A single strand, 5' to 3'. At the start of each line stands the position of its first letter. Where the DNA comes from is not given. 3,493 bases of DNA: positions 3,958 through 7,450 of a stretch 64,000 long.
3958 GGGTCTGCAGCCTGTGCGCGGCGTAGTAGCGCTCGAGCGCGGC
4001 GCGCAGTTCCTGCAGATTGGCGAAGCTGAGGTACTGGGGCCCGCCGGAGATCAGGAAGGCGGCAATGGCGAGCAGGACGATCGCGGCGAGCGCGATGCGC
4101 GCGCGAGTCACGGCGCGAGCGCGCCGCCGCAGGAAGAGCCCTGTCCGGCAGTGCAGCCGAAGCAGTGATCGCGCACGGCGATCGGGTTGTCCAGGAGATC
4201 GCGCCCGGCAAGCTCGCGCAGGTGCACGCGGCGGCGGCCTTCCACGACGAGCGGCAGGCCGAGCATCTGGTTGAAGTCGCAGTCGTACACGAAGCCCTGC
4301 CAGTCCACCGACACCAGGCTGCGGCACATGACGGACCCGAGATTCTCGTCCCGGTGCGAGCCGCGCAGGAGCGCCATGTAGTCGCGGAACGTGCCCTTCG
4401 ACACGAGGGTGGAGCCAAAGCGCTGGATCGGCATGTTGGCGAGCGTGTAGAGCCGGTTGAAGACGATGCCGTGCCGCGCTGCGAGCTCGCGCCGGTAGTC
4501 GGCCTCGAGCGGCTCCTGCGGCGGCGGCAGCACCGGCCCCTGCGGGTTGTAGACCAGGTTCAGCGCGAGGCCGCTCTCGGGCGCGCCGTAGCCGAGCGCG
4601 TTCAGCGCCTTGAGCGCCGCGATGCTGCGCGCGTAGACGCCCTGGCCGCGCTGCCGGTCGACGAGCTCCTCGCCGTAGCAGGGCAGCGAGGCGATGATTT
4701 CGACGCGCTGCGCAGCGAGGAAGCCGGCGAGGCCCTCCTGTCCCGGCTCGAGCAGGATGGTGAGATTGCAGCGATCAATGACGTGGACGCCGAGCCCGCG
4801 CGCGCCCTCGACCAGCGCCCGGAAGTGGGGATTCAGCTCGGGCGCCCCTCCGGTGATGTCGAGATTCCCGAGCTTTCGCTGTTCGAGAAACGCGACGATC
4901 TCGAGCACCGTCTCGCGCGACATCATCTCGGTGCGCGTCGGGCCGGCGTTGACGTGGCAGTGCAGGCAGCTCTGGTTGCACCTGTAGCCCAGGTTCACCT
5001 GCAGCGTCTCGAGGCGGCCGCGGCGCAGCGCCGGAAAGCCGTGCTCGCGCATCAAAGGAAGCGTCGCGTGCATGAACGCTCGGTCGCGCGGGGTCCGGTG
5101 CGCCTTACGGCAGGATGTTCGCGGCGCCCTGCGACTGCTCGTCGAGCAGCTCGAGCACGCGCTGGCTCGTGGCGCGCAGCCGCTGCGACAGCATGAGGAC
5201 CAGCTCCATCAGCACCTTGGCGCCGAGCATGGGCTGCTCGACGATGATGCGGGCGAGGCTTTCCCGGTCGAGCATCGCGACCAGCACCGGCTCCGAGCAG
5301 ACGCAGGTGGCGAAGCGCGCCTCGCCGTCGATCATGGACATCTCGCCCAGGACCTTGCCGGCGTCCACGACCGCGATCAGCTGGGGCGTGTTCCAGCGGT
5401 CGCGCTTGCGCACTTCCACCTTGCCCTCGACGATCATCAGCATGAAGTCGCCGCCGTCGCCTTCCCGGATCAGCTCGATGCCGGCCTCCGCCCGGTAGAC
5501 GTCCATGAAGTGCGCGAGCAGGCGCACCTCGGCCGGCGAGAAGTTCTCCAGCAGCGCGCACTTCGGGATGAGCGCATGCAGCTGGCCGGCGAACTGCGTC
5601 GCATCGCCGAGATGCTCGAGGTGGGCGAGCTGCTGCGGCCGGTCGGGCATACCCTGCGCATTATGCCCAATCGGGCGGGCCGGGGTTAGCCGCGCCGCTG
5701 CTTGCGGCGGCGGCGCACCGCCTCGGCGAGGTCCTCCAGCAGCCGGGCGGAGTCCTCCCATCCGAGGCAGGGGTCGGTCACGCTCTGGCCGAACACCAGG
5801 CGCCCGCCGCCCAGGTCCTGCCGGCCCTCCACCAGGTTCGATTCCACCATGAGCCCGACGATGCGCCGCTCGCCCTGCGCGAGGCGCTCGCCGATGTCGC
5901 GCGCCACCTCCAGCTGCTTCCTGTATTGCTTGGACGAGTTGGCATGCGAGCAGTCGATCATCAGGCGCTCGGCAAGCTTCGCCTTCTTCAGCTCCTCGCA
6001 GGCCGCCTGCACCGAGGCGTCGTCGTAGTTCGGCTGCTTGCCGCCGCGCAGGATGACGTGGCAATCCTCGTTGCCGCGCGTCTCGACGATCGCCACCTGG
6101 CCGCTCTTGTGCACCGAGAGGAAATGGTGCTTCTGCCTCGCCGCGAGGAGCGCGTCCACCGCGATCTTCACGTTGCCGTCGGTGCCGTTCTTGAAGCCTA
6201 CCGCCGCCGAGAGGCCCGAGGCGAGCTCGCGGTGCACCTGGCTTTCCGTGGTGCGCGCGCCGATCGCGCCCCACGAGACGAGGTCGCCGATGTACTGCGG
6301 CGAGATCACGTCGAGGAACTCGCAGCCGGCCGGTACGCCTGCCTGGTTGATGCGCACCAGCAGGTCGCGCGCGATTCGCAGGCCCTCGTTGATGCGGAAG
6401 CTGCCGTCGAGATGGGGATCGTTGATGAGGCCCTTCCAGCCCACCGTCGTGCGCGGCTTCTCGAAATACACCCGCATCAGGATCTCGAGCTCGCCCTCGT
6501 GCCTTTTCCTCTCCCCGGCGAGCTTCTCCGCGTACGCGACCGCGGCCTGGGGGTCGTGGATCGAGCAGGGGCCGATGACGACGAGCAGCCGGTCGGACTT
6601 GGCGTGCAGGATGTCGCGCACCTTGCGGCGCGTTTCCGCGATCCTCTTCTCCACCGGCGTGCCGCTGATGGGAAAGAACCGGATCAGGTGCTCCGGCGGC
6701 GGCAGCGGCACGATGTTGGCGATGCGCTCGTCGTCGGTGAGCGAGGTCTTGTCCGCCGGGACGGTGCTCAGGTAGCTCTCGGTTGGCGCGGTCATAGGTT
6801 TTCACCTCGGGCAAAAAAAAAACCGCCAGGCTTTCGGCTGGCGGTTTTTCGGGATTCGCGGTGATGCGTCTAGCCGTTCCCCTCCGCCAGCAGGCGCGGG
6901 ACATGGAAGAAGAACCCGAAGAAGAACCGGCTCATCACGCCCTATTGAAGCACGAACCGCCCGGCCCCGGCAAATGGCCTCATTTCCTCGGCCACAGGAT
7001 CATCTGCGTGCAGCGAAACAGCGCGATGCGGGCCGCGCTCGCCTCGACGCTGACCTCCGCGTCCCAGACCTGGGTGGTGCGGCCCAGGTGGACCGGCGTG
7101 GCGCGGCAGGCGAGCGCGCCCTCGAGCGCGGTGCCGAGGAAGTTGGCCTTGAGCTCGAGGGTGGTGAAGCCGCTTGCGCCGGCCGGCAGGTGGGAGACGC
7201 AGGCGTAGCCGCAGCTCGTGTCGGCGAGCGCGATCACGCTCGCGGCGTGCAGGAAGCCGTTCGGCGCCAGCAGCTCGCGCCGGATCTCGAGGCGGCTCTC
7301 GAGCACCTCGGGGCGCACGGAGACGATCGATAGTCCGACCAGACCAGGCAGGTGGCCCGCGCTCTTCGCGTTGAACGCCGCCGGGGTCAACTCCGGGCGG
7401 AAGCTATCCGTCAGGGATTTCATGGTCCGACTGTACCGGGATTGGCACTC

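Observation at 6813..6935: Phe-codon-rich leader peptide with a terminator/antiterminator switch directly upstream of DAHP synthase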

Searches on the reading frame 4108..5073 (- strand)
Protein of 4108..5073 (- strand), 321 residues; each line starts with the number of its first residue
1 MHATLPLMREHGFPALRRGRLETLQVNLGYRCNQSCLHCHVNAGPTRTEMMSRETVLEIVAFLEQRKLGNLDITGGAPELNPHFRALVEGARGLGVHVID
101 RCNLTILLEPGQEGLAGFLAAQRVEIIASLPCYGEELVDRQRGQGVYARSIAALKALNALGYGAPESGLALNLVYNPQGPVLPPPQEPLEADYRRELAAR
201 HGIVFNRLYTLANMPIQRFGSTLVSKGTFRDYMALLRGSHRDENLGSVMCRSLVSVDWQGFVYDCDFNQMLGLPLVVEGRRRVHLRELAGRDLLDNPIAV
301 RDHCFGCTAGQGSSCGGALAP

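Call 6: search_protein_families(library=pfam, proteins=[window:4108-5073:-])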
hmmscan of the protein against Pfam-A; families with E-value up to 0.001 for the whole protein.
window:4108-5073:- (321 aa): 2 families
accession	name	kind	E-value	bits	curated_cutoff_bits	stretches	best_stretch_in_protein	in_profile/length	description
PF12345.13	DUF3641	-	2.4e-53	180.2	24.9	1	182-318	1-134/134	Protein of unknown function (DUF3641)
PF04055.27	Radical_SAM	-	2.1e-09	38.2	29.5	1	26-162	1-141/166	Radical SAM superfamily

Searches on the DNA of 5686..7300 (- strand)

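Call 3: search_rna_families(source=window, start=6500, end=7300, threshold=evalue, max_evalue=10, show_alignments=3)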
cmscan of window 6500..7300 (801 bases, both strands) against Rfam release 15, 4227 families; matches with E-value up to 10: 12.
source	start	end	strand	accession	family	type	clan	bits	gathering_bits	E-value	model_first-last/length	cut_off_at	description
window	7203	7271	+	RF02917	Burkholderiales-2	Cis-reg;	-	18.5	67.9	2.2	1-74/74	no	Burkholderiales-2 RNA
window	6783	6902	-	RF01773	rpsL_pseudo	Cis-reg; leader;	-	17.6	70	0.51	1-128/128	no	Pseudomonas rpsL leader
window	6655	6764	+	RF03006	M23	Gene; sRNA;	-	16.4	41.2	3.4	1-53/53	no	M23 RNA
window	6533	6646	-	RF02770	Ysr224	Gene; sRNA;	-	16.2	70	0.96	1-107/107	no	Yersinia sRNA 224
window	6798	6859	+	RF02067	STnc310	Gene; sRNA;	-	16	40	4.1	1-61/61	no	Salmonella enterica sRNA STnc310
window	6813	6848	+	RF02450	ncr1175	Gene; sRNA;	-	15.2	60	6.7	70-106/110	no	Bacillus sRNA ncr1175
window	6817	6882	-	RF02744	Rev39_5p_UTR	Cis-reg;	-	14.9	88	0.064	162-228/300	no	Soft rot Enterobacteriaceae Rev 39 5'UTR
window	6815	6875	-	RF02399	NsiR1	Gene; sRNA;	-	14.9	39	4.4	1-60/60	no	Nitrogen stress-induced RNA 1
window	6805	6847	-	RF02996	int-alpA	Gene; sRNA;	-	14.1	35.8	5.4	1-71/71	no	int-alpA RNA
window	7184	7263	-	RF02246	Six3os1_1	Gene; lncRNA;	-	13.7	50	2.2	1-87/87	no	Six3os1 conserved region 1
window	7112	7235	+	RF02647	Cis52_sRNA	Gene; sRNA;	-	12.8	56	8.6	5-140/179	no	Ruegeria cis52 sRNA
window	6814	6867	-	RF02225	sX6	Gene; sRNA;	-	8.7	40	9.6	274-327/342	no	Proteobacterial sRNA sX6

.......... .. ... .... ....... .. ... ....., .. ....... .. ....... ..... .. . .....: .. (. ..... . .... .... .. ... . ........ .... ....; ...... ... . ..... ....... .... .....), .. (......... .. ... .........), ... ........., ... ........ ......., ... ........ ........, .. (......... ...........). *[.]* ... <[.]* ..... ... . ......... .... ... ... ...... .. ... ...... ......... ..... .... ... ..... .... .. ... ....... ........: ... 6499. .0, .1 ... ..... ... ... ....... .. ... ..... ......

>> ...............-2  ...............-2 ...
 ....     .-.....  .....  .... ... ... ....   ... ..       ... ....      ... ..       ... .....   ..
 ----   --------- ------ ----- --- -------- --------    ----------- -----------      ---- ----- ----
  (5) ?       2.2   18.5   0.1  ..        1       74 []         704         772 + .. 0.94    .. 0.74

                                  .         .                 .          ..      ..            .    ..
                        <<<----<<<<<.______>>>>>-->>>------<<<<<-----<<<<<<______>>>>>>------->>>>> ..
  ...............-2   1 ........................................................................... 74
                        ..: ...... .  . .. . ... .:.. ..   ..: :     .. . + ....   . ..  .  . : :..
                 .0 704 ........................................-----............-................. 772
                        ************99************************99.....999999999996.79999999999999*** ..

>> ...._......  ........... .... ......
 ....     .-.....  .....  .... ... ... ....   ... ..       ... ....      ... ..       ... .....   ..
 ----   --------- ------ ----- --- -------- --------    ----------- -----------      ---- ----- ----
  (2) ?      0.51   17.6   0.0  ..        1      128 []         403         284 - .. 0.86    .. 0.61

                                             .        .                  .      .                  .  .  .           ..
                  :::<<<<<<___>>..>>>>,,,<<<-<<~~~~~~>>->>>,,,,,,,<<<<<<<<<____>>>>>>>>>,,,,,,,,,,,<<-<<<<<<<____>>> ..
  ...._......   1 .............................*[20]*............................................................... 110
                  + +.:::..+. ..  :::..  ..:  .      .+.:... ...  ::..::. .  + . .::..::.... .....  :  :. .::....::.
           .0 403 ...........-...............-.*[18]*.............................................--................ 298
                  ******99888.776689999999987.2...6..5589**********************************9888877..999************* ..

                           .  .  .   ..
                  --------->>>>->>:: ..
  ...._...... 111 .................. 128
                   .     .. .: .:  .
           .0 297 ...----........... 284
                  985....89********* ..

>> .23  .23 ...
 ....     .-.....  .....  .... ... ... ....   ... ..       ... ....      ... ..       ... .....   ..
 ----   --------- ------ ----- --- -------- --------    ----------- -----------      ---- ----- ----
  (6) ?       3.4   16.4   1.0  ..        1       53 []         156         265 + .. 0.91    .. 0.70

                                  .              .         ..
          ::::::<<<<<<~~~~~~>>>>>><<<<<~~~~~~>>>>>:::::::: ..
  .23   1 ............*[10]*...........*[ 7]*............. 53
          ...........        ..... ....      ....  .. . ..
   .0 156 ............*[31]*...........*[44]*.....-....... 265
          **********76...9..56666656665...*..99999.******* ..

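Call 47: build_rna_model(alignment_id=A1, structure=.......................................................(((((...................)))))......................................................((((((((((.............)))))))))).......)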
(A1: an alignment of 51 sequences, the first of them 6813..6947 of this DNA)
Model R1 built from alignment A1 (51 sequences, 178 columns); structure: as given.
model positions 142; base pairs 15; branch points 1; effective number of sequences 10.82; information 0.59 bits per position. Calibrated on 0.2 Mb of random sequence (short: E-values are rough).
structure used (alignment columns):
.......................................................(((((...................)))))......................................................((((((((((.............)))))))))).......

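Call 48: search_with_rna_model(model_id=R1, source=window, max_evalue=10, show_alignments=1)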
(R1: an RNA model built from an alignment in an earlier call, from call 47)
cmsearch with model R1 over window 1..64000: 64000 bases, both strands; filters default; matches with E-value up to 10: 2.
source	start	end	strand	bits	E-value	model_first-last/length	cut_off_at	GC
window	6816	6947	-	79.7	8.9e-16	1-142/142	no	0.59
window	6816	6847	+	20.2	0.0067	106-138/142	no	0.53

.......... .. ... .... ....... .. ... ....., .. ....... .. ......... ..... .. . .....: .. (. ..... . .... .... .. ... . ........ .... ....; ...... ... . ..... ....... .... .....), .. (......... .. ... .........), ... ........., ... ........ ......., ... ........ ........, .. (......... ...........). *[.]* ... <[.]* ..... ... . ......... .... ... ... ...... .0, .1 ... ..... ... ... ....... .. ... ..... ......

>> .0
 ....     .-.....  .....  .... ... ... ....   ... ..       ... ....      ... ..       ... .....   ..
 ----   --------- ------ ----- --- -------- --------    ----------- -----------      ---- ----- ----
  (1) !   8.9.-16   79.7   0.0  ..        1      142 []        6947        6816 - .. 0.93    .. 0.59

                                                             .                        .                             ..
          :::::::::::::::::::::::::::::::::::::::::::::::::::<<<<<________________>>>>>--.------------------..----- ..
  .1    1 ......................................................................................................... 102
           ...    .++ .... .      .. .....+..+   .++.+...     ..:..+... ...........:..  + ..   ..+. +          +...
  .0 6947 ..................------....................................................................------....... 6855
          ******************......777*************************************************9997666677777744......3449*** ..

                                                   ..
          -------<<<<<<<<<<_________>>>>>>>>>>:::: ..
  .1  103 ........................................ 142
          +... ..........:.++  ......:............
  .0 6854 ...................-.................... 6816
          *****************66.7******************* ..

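Call 49: search_with_rna_model(model_id=R1, sources=[L009, L012, L019, L021, L023, L029, L038, L049, L050, L054, L055, L058, L059, L060, L061, L062, L063, L064, L065, L067, L068, L069, L070, L072, L074, L075, L076, L077, L078, L080], max_evalue=0.01)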
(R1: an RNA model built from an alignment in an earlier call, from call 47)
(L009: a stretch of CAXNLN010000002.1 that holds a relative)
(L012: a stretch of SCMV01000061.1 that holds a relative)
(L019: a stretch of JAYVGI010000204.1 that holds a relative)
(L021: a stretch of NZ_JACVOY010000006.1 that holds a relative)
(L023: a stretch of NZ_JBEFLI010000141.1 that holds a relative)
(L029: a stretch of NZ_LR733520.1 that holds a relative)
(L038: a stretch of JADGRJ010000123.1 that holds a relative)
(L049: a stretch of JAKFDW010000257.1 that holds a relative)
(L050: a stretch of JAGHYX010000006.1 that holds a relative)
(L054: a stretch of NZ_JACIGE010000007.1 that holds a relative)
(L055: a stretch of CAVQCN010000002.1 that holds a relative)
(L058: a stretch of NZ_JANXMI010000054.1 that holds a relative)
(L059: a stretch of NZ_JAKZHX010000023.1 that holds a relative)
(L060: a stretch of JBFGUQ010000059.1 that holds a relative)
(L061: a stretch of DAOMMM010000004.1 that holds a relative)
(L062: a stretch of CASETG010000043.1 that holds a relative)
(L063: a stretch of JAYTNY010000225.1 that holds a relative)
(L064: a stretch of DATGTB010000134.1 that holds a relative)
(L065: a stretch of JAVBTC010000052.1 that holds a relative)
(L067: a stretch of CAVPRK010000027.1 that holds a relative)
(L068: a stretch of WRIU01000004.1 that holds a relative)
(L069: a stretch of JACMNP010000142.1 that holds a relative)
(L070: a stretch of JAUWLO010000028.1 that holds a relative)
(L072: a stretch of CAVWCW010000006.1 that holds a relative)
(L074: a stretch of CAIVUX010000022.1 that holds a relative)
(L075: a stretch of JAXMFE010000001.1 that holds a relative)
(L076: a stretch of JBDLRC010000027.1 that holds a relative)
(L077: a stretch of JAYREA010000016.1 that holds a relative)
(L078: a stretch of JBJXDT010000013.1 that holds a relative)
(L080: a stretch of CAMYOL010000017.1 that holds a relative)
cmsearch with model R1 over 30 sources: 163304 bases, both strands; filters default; matches with E-value up to 0.01: 13.
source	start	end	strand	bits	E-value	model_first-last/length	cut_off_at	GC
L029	2346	2488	+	94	1.8e-18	1-142/142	no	0.48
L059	1882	2031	+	75.2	2.1e-14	1-142/142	no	0.4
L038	1811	1953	+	73.4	5.2e-14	1-142/142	no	0.62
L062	2328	2468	+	69.9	3e-13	1-142/142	no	0.4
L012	2287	2422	+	69.9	3.1e-13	1-142/142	no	0.56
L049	3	115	+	65.1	3.3e-12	32-142/142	no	0.44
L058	2305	2457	+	64.4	4.5e-12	1-142/142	no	0.49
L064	12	141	+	59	6.7e-11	14-142/142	no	0.48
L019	1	87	+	46.1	4.2e-08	57-142/142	5'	0.51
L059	1999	2156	-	40.4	7.2e-07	1-142/142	no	0.45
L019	59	176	-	24.3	0.0022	1-142/142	no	0.51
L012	2394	2429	-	21.5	0.0088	99-138/142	no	0.47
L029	2460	2488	-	21.4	0.0091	106-138/142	no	0.52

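Call 51: build_rna_model(alignment_id=A2)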
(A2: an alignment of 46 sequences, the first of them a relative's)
Model R2 built from alignment A2 (46 sequences, 176 columns); structure: RNAalifold consensus.
model positions 146; base pairs 8; branch points 0; effective number of sequences 12.68; information 0.59 bits per position. Calibrated on 0.2 Mb of random sequence (short: E-values are rough).
structure used (alignment columns):
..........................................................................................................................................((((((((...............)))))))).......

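Call 52: search_with_rna_model(model_id=R2, source=window, max_evalue=10, show_alignments=1)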
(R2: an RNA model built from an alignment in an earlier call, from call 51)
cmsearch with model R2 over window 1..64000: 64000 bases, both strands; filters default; matches with E-value up to 10: 5.
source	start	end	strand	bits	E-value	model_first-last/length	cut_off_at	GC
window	6816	6947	-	63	6.2e-16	1-146/146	no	0.59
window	6821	6849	+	21.5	0.00014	117-144/146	no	0.59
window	14199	14272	-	5.6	3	1-146/146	no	0.66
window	7378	7400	-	5.2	4.1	119-139/146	no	0.83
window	7526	7571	-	4.7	5.4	1-146/146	no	0.52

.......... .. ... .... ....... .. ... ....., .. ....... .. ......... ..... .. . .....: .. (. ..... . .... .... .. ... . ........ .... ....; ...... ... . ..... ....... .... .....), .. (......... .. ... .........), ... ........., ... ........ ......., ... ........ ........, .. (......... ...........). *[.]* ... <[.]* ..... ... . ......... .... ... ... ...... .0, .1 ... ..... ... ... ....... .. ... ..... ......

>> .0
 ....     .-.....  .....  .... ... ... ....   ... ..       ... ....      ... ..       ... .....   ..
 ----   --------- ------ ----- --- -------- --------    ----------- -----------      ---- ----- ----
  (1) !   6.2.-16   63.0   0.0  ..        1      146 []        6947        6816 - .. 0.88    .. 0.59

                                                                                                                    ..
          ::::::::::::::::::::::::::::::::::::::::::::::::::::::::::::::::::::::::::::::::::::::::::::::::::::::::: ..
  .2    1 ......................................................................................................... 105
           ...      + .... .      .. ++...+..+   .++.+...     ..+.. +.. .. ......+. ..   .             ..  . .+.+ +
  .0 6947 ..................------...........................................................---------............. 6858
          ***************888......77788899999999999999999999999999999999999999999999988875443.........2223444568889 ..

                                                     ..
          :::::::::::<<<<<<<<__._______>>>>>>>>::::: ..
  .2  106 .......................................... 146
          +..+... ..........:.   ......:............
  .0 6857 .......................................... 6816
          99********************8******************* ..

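Call 56: search_rna_families(sources=[L001, L002, L004, L005, L006, L011, L013, L015, L017, L022, L025, L029, L036, L037, L039, L044, L052, L057, L071, L073], threshold=gathering)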
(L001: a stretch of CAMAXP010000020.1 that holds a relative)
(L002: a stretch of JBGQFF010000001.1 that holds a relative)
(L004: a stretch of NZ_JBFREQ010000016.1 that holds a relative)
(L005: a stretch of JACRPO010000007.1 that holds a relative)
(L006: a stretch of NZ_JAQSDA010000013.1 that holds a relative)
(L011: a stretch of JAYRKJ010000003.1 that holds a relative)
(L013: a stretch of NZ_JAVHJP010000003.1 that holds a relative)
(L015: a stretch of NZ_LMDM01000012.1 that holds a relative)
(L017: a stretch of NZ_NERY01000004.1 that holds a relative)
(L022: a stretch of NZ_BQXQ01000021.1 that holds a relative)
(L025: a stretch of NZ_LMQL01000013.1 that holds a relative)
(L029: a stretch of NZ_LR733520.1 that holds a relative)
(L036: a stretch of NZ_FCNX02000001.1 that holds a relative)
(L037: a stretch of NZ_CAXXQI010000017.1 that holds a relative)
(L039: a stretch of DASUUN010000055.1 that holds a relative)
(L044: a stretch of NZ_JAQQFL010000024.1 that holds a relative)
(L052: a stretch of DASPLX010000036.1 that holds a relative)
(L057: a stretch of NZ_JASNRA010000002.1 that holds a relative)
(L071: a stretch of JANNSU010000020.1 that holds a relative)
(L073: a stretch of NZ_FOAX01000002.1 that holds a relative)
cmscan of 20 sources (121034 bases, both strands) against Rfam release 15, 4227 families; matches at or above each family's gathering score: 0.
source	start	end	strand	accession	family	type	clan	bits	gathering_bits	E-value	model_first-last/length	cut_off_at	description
